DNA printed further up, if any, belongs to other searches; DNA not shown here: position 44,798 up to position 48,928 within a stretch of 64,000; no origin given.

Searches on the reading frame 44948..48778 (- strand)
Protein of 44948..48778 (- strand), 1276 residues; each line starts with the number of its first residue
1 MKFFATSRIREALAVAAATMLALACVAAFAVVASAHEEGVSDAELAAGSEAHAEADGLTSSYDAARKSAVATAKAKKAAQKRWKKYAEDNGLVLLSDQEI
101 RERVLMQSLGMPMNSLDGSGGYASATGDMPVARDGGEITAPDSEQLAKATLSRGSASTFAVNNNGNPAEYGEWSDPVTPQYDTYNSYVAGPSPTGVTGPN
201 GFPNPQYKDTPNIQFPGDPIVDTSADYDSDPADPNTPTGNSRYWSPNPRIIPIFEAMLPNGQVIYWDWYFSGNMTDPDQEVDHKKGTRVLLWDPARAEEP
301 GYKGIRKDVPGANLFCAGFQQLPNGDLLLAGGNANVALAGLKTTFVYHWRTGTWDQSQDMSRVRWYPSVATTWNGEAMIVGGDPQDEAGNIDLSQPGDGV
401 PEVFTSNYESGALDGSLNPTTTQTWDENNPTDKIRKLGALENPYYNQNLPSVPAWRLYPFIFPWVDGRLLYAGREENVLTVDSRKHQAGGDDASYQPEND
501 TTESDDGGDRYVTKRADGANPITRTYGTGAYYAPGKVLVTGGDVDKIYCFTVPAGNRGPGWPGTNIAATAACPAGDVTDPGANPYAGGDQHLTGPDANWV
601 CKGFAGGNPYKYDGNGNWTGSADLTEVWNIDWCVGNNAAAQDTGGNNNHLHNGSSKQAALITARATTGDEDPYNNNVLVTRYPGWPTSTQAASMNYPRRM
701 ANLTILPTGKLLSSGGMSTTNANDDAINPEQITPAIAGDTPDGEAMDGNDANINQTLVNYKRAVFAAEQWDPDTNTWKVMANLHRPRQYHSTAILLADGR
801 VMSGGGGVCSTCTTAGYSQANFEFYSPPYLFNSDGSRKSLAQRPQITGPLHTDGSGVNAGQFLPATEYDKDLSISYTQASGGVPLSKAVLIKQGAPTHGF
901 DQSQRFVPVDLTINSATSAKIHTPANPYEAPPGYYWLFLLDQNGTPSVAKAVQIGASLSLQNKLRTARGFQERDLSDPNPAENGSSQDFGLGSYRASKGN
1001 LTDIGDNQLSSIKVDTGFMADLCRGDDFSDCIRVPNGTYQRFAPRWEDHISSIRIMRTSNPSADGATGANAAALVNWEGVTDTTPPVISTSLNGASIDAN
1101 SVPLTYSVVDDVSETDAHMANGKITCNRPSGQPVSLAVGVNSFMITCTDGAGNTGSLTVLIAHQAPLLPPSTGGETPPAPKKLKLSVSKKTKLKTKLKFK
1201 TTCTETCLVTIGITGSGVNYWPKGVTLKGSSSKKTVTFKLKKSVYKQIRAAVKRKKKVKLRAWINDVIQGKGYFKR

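Call 26: search_protein_families(library=pfam, proteins=[window:44948-48778:-], max_evalue=0.000001)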
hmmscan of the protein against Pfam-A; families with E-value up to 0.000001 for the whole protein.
window:44948-48778:- (1276 aa): 1 family
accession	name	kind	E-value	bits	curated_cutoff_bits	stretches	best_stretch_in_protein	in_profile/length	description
PF09118.17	GO-like_E_set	-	9.4e-18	64.8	25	1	866-954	11-100/100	Galactose oxidase-like, Early set domain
